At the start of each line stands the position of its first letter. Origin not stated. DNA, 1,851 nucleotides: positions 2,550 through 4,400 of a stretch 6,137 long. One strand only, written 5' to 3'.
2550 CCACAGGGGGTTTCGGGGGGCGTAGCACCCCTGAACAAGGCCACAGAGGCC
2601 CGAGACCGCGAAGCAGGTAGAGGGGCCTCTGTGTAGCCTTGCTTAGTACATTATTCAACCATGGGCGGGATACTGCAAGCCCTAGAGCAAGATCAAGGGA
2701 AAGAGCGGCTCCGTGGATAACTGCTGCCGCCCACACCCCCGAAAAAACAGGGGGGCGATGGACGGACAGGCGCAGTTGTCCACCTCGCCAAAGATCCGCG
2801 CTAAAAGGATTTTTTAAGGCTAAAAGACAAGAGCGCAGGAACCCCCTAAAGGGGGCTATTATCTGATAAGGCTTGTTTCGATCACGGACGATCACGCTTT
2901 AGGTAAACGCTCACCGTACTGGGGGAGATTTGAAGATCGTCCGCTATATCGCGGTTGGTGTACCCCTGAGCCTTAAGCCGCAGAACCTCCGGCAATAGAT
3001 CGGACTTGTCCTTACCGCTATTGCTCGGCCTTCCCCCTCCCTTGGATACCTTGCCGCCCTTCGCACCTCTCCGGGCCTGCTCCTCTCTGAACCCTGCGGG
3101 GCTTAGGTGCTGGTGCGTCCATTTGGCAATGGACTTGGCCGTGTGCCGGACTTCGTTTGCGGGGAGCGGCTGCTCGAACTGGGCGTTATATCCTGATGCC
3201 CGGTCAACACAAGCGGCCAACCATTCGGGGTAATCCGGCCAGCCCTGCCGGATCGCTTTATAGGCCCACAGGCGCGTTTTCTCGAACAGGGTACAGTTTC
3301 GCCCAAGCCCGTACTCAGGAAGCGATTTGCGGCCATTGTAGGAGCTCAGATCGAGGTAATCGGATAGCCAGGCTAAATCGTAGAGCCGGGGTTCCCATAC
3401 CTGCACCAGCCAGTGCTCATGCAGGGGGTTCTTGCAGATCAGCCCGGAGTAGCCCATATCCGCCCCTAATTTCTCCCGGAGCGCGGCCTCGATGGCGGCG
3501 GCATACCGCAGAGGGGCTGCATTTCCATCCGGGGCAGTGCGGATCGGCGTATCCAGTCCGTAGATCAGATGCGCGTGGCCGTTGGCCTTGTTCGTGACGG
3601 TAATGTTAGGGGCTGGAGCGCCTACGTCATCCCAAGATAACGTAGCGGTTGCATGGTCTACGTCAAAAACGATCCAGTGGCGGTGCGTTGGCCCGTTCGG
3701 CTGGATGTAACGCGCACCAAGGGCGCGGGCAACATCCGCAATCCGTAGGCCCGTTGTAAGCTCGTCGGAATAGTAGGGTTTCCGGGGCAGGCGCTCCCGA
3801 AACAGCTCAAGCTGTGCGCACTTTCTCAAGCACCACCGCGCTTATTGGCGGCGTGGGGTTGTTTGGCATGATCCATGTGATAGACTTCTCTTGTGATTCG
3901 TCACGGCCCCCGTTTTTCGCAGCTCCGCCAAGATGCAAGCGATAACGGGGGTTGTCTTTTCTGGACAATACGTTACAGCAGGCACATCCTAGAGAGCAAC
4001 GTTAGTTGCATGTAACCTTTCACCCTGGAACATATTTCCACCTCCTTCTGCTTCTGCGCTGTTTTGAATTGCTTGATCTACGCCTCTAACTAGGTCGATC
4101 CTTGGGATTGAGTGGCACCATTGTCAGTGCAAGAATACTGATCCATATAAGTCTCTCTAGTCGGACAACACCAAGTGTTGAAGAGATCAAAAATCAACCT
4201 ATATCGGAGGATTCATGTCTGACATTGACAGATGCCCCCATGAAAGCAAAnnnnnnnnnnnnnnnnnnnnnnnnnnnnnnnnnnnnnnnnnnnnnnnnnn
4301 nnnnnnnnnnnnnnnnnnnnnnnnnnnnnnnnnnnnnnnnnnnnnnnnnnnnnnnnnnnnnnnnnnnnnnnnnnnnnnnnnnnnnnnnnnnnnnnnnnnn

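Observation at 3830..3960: rep leader: TTG start codon plus candidate terminator-capped antisense RNA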

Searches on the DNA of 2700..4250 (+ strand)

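Call 5: search_dna_similar(query=window:2700-4250:+, collection=plasmids, mode=near, max_rows=30, rows=spread)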
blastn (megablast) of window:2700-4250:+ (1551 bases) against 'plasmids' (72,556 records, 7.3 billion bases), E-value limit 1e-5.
Records with a match: 363; places in all: 632; records where one place covers at least 80% of the query: 186.
Best place of each record, by identity: >=99% 319; 95-99% 17; 90-95% 8; 80-90% 15; 60-80% 4.
By first word of the organism name: Klebsiella 217; Escherichia 86; Aeromonas 19; Enterobacter 17; Pseudomonas 5; Proteus 4; Serratia 3; uncultured 3; Morganella 2; Citrobacter 2; and 5 more.
By predicted mobility (MOB-suite, as given by PLSDB): conjugative 170; mobilizable 161; non-mobilizable 32.
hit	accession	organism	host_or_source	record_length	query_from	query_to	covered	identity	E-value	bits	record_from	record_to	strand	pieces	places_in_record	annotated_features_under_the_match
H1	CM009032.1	Klebsiella pneumoniae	Homo sapiens,blood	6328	1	1551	100%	99.7%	0e+0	2844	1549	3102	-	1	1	none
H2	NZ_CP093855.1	Klebsiella pneumoniae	Homo sapiens,skin swab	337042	1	1551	100%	99.7%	0e+0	2844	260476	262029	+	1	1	replication initiation protein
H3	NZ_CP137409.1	Klebsiella pneumoniae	Homo sapiens,pure culture,rectal swab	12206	1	1551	100%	99.7%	0e+0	2844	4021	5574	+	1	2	replication initiation protein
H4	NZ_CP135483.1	Klebsiella pneumoniae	Homo sapiens,bacterial culture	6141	1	1418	91%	99.7%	0e+0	2599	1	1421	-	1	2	replication initiation protein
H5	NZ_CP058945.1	Klebsiella pneumoniae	Homo sapiens,blood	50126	234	1551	85%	99.8%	0e+0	2423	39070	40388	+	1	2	replication initiation protein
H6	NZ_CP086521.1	Escherichia coli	Homo sapiens,stool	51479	234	1551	85%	99.8%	0e+0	2423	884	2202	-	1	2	replication initiation protein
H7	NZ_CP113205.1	Klebsiella pneumoniae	environment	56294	234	1551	85%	99.8%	0e+0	2423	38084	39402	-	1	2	replication initiation protein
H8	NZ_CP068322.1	Escherichia coli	Homo sapiens,Plasmid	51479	234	1551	85%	99.8%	0e+0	2423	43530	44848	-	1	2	replication initiation protein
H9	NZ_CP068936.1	Escherichia coli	Homo sapiens,Plasmid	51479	234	1551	85%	99.8%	0e+0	2423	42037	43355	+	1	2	replication initiation protein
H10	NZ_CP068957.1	Klebsiella pneumoniae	Homo sapiens,Plasmid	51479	234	1551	85%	99.8%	0e+0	2423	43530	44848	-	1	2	replication initiation protein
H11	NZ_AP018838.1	Escherichia coli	Homo sapiens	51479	234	1551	85%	99.8%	0e+0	2423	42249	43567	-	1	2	replication initiation protein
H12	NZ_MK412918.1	Escherichia coli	Homo sapiens,urine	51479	234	1551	85%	99.8%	0e+0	2423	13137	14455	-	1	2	replication initiation protein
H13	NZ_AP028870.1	Escherichia coli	-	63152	234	1551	85%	99.8%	0e+0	2423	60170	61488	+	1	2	replication initiation protein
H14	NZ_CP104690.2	Enterobacter hormaechei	Homo sapiens,urine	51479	234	1551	85%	99.8%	0e+0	2423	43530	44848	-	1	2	replication initiation protein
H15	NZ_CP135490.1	Escherichia coli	Homo sapiens,bacterial culture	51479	234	1551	85%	99.8%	0e+0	2423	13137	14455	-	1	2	replication initiation protein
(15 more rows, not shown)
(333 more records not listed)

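Call 6: get_annotated_region(hit=H3, flank=1500)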
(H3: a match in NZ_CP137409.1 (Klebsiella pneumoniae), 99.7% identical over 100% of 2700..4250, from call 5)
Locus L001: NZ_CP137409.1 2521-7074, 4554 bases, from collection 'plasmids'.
description: Klebsiella pneumoniae strain KP102_WM3_17.23_ST147_OXA181 plasmid pKP102_OXA181, complete sequence
organism: Klebsiella pneumoniae (NCBI taxid 573)
taxonomy: Bacteria; Pseudomonadota; Gammaproteobacteria; Enterobacterales; Enterobacteriaceae; Klebsiella; Klebsiella pneumoniae
host: -; source: Homo sapiens,pure culture,rectal swab; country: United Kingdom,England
typing (MOB-suite, as given by PLSDB): mobilizable; replicon rep_cluster_1195; relaxase MOBP
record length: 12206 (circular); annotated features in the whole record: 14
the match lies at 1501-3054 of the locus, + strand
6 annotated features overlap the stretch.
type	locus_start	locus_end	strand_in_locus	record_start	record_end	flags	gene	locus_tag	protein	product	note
CDS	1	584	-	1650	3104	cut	-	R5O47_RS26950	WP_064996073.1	relaxase/mobilization nuclease domain-containing protein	-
CDS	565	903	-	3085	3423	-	-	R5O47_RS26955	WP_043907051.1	MobC family plasmid mobilization relaxosome protein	-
CDS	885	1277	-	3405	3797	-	-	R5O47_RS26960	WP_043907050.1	antitoxin VbhA family protein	-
CDS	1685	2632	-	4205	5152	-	-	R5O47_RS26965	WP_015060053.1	replication initiation protein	-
CDS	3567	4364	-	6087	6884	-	-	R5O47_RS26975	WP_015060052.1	OXA-48 family carbapenem-hydrolyzing class D beta-lactamase OXA-181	-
predicted_resistance_gene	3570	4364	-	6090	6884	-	blaOXA-181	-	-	OXA-48 family carbapenem-hydrolyzing class D beta-lactamase OXA-181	predicted by amrfinderplus; class BETA-LACTAM; identity 100.0%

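Call 9: search_dna_similar(query=window:3790-4010:+, collection=plasmids, mode=distant, max_rows=60, rows=spread, max_evalue=0.001)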
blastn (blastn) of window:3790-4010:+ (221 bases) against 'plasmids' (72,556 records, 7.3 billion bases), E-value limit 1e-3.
Records with a match: 409; places in all: 513; records where one place covers at least 80% of the query: 307.
Best place of each record, by identity: >=99% 286; 90-95% 2; 80-90% 30; 60-80% 91.
By first word of the organism name: Klebsiella 183; Aeromonas 110; Escherichia 85; Enterobacter 17; Citrobacter 3; Morganella 2; Proteus 2; Serratia 2; Raoultella 1; Pseudomonas 1; and 3 more.
By predicted mobility (MOB-suite, as given by PLSDB): mobilizable 202; conjugative 146; non-mobilizable 61.
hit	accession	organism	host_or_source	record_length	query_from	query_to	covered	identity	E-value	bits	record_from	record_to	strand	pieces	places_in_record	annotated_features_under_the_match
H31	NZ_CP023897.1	Escherichia coli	Homo sapiens,rectal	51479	1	221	100%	99.5%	9e-107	393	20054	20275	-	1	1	replication initiation protein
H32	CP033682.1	Raoultella ornithinolytica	Homo sapiens,Abdominal abscess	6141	1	221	100%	99.5%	9e-107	393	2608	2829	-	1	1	replicase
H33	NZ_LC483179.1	Escherichia coli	Homo sapiens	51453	1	221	100%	99.5%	9e-107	393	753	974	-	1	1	replication initiation protein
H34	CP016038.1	Escherichia coli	-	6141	1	221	100%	99.5%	9e-107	393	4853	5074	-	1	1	replicase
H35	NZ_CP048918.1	Escherichia coli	Homo sapiens,ascitic fluid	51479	1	221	100%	99.5%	9e-107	393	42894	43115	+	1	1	replication initiation protein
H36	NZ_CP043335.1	Escherichia coli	Homo sapiens,pure culture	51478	1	221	100%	99.5%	9e-107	393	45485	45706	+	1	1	replication initiation protein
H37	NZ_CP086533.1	Escherichia coli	Homo sapiens,stool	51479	1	221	100%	99.5%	9e-107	393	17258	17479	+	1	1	replication initiation protein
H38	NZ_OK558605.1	Pseudocitrobacter faecalis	-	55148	1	221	100%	99.5%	9e-107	393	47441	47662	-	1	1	replication initiation protein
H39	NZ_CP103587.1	Klebsiella pneumoniae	Homo sapiens,blood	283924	1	221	100%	99.5%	9e-107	393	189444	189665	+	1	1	replication initiation protein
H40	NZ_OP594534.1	Klebsiella aerogenes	-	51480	1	221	100%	99.5%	9e-107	393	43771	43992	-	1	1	replication initiation protein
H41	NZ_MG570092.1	Escherichia coli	-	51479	1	221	100%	99.5%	9e-107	393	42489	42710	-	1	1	replication initiation protein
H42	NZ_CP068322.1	Escherichia coli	Homo sapiens,Plasmid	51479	1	221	100%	99.5%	9e-107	393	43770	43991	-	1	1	replication initiation protein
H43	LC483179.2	Escherichia coli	Homo sapiens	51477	1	221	100%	99.5%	9e-107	393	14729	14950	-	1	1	none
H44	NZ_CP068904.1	Klebsiella pneumoniae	Homo sapiens,Plasmid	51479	1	221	100%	99.5%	9e-107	393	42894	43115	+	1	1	replication initiation protein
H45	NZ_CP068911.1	Klebsiella pneumoniae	Homo sapiens,Plasmid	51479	1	221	100%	99.5%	9e-107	393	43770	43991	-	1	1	replication initiation protein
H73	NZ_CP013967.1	Aeromonas hydrophila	fish,cell culture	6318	1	191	86%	77.0%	3e-30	139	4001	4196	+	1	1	replication initiation protein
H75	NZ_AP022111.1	Aeromonas caviae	-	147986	1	190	86%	72.5%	3e-17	95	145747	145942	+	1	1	replication initiation protein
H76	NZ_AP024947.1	Aeromonas caviae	-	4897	45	191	67%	88.6%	2e-44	186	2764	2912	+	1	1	none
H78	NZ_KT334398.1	Aeromonas salmonicida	-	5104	45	200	71%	74.6%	5e-15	89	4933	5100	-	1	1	none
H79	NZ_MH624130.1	Aeromonas taiwanensis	-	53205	45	191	67%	77.4%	5e-21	108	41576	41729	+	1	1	none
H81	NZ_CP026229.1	Aeromonas sp. ASNIH1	-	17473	47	194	67%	75.0%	1e-17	97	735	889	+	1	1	none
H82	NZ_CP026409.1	Aeromonas sp. ASNIH2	-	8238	45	195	68%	73.2%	1e-9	70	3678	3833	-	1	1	DUF2442 domain-containing protein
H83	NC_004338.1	Aeromonas salmonicida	-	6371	45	188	65%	74.2%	9e-12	77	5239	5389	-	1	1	none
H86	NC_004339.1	Aeromonas salmonicida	-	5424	45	187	65%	71.5%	2e-6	60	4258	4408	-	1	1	none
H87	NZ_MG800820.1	Aeromonas hydrophila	-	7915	45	175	59%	74.3%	9e-12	77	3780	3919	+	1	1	none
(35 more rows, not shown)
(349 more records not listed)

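Call 14: get_annotated_region(hit=H73, flank=600)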
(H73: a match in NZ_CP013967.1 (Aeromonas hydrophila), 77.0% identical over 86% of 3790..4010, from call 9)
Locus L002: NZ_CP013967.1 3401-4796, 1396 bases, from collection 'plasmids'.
description: Aeromonas hydrophila strain D4 plasmid pAhD4-2, complete sequence
organism: Aeromonas hydrophila (NCBI taxid 644)
taxonomy: Bacteria; Pseudomonadota; Gammaproteobacteria; Aeromonadales; Aeromonadaceae; Aeromonas; Aeromonas hydrophila
host: -; source: fish,cell culture; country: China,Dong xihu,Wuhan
typing (MOB-suite, as given by PLSDB): non-mobilizable; replicon rep_cluster_1195
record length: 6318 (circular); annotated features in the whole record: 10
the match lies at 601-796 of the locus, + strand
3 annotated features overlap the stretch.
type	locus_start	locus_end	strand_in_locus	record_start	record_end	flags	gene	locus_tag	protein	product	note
CDS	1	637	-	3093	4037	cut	-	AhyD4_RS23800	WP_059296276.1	replication initiation protein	-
CDS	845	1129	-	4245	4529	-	-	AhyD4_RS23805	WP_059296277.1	type II toxin-antitoxin system RelE/ParE family toxin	GO:0030541 - plasmid partitioning [Evidence IEA]; GO:0051290 - protein heterotetramerization [Evidence IEA]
CDS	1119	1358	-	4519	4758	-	-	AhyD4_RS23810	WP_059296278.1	CopG family ribbon-helix-helix protein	-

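Call 15: get_annotated_region(hit=H75, flank=600)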
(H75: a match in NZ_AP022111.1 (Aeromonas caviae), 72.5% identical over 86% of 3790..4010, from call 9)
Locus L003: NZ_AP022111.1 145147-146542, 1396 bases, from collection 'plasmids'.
description: Aeromonas caviae strain WP5-W18-ESBL-02 plasmid pWP5-W18-ESBL-02_1, complete sequence
organism: Aeromonas caviae (NCBI taxid 648)
taxonomy: Bacteria; Pseudomonadota; Gammaproteobacteria; Aeromonadales; Aeromonadaceae; Aeromonas; Aeromonas caviae
host: -; source: -; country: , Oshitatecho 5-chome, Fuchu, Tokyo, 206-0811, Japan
typing (MOB-suite, as given by PLSDB): conjugative; replicon rep_cluster_1169; relaxase MOBF; mating-pair formation MPF_F
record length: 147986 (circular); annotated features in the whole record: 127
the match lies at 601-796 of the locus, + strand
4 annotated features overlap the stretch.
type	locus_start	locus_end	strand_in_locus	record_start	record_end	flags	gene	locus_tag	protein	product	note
CDS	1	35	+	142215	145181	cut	-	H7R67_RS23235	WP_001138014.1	Tn3-like element TnAs1 family transposase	GO:0006313 - DNA transposition [Evidence IEA]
CDS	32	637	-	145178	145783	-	-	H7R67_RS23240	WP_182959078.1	replication initiation protein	-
CDS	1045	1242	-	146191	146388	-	-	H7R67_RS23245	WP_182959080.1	plasmid partition protein ParG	-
CDS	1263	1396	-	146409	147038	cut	parA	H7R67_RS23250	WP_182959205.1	ParA family partition ATPase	-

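Call 16: get_annotated_region(hit=H76, flank=600)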
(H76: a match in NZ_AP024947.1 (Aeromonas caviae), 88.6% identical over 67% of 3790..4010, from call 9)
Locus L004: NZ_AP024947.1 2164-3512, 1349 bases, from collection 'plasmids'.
description: Aeromonas caviae strain KAM339 plasmid pKAM339_7, complete sequence
organism: Aeromonas caviae (NCBI taxid 648)
taxonomy: Bacteria; Pseudomonadota; Gammaproteobacteria; Aeromonadales; Aeromonadaceae; Aeromonas; Aeromonas caviae
host: -; source: -; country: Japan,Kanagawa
typing (MOB-suite, as given by PLSDB): mobilizable; relaxase MOBP
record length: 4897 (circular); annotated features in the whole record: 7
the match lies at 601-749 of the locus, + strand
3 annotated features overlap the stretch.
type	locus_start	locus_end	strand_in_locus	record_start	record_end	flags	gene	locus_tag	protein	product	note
CDS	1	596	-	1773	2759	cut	-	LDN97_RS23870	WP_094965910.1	replication initiation protein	-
CDS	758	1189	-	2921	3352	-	-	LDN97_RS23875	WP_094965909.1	DUF6530 family protein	-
CDS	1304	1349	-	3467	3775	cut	-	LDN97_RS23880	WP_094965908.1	CcdB family protein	-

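Call 17: get_annotated_region(hit=H78, flank=600)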
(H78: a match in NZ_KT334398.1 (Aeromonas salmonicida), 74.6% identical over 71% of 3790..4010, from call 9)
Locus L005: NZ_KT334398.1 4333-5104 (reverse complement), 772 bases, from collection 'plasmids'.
description: Aeromonas salmonicida strain Y47 plasmid pY47-3, complete sequence
organism: Aeromonas salmonicida (NCBI taxid 645)
taxonomy: Bacteria; Pseudomonadota; Gammaproteobacteria; Aeromonadales; Aeromonadaceae; Aeromonas; Aeromonas salmonicida
host: -; source: -; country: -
typing (MOB-suite, as given by PLSDB): non-mobilizable; replicon rep_cluster_1069
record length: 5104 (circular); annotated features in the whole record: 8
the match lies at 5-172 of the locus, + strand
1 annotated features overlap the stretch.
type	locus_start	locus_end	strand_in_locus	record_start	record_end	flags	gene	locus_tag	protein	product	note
CDS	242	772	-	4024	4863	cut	-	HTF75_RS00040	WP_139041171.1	GTPase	-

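Call 18: get_annotated_region(hit=H79, flank=600)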
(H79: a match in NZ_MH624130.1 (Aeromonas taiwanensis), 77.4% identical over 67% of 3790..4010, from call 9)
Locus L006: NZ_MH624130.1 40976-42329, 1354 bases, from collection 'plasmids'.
description: Aeromonas taiwanensis strain L186 plasmid p186-KPC, complete sequence
organism: Aeromonas taiwanensis (NCBI taxid 633417)
taxonomy: Bacteria; Pseudomonadota; Gammaproteobacteria; Aeromonadales; Aeromonadaceae; Aeromonas; Aeromonas taiwanensis
host: -; source: -; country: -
typing (MOB-suite, as given by PLSDB): mobilizable; replicon IncP,IncQ2,IncQ2,IncU,rep_cluster_2037; relaxase MOBP,MOBP
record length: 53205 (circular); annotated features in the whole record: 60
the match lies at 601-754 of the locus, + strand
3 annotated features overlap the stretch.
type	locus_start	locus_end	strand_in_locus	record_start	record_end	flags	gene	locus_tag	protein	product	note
CDS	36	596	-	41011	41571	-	-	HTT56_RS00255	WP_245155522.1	replication initiation protein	-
CDS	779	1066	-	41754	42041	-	-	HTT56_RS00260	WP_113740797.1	type II toxin-antitoxin system RelE/ParE family toxin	GO:0030541 - plasmid partitioning [Evidence IEA]; GO:0051290 - protein heterotetramerization [Evidence IEA]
CDS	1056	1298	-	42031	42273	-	-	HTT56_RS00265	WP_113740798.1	type II toxin-antitoxin system RelB/DinJ family antitoxin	-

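Call 19: get_annotated_region(hit=H81, flank=600)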
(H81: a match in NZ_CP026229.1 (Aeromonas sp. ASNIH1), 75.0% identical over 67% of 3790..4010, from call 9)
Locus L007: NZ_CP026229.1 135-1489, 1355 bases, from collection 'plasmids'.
description: Aeromonas sp. ASNIH1 plasmid pAER-cc3e, complete sequence
organism: Aeromonas sp. ASNIH1 (NCBI taxid 1636606)
taxonomy: Bacteria; Pseudomonadota; Gammaproteobacteria; Aeromonadales; Aeromonadaceae; Aeromonas; Aeromonas sp. ASNIH1
host: -; source: -; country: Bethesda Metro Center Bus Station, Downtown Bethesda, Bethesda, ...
typing (MOB-suite, as given by PLSDB): mobilizable; relaxase MOBP
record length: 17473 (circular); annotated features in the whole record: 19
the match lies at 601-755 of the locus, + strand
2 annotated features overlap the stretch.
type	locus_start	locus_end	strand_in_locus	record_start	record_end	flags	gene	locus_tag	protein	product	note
CDS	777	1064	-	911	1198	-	-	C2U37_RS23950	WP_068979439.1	type II toxin-antitoxin system RelE/ParE family toxin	GO:0030541 - plasmid partitioning [Evidence IEA]; GO:0051290 - protein heterotetramerization [Evidence IEA]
CDS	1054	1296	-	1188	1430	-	-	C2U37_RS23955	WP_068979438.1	type II toxin-antitoxin system RelB/DinJ family antitoxin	-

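Call 20: get_annotated_region(hit=H82, flank=600)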
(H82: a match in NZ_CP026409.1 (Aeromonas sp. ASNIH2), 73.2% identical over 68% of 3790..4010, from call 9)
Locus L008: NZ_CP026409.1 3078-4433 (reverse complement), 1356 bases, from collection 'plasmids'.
description: Aeromonas sp. ASNIH2 plasmid pAER-c633, complete sequence
organism: Aeromonas sp. ASNIH2 (NCBI taxid 1636607)
taxonomy: Bacteria; Pseudomonadota; Gammaproteobacteria; Aeromonadales; Aeromonadaceae; Aeromonas; Aeromonas sp. ASNIH2
host: -; source: -; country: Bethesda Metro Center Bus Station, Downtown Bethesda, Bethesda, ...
typing (MOB-suite, as given by PLSDB): mobilizable; replicon rep_cluster_1069; relaxase MOBP
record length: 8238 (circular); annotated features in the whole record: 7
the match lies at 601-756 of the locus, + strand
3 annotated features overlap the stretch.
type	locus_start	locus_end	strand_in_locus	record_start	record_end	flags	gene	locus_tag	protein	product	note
CDS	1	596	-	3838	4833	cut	-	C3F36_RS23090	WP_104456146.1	replication initiation protein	-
CDS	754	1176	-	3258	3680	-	-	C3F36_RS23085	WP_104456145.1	DUF2442 domain-containing protein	-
CDS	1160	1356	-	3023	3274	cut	-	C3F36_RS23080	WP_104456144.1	DUF4160 domain-containing protein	-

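Call 21: get_annotated_region(hit=H83, flank=600)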
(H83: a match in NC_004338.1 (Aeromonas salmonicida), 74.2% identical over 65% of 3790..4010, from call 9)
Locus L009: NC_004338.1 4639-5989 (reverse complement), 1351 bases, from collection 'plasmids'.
description: Aeromonas salmonicida subsp. salmonicida plasmid pAsal1, complete sequence
organism: Aeromonas salmonicida (NCBI taxid 29491)
taxonomy: Bacteria; Pseudomonadota; Gammaproteobacteria; Aeromonadales; Aeromonadaceae; Aeromonas; Aeromonas salmonicida
host: -; source: -; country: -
typing (MOB-suite, as given by PLSDB): mobilizable; replicon rep_cluster_1069; relaxase MOBP
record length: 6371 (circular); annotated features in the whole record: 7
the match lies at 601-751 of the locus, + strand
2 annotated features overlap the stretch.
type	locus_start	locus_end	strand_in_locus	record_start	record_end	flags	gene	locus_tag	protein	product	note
CDS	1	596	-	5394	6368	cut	-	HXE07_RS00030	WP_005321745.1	replication initiation protein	-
CDS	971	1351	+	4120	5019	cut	aopP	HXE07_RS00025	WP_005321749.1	type III secretion system YopJ family effector AopP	-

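Call 22: get_annotated_region(hit=H86, flank=600)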
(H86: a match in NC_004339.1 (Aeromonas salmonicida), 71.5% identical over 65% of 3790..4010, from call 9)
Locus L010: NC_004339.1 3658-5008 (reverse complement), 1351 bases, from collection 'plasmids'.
description: Aeromonas salmonicida subsp. salmonicida plasmid pAsal2, complete sequence
organism: Aeromonas salmonicida (NCBI taxid 29491)
taxonomy: Bacteria; Pseudomonadota; Gammaproteobacteria; Aeromonadales; Aeromonadaceae; Aeromonas; Aeromonas salmonicida
host: -; source: -; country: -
typing (MOB-suite, as given by PLSDB): non-mobilizable; replicon rep_cluster_1010
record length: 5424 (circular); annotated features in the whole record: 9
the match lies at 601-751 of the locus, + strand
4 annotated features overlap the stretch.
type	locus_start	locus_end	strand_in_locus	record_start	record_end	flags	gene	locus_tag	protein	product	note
CDS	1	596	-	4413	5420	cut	-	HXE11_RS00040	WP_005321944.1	replication initiation protein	-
CDS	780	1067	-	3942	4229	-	-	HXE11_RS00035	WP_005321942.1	type II toxin-antitoxin system RelE/ParE family toxin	GO:0030541 - plasmid partitioning [Evidence IEA]; GO:0051290 - protein heterotetramerization [Evidence IEA]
CDS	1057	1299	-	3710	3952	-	-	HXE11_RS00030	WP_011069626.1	type II toxin-antitoxin system RelB/DinJ family antitoxin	-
CDS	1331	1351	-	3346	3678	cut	-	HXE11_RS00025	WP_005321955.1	hypothetical protein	-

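Call 23: get_annotated_region(hit=H87, flank=600)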
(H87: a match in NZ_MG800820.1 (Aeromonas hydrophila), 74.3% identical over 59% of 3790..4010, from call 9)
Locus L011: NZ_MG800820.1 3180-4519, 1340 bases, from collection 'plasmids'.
description: Aeromonas hydrophila plasmid pI064-2, complete sequence
organism: Aeromonas hydrophila (NCBI taxid 644)
taxonomy: Bacteria; Pseudomonadota; Gammaproteobacteria; Aeromonadales; Aeromonadaceae; Aeromonas; Aeromonas hydrophila
host: -; source: -; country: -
typing (MOB-suite, as given by PLSDB): mobilizable; relaxase MOBP
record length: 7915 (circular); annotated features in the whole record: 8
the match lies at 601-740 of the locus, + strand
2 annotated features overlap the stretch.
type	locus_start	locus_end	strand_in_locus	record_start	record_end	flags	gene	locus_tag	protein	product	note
CDS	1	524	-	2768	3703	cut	-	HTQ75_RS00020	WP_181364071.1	replication initiation protein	-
CDS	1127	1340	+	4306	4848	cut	-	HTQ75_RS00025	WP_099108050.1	Chromate resistance protein ChrB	-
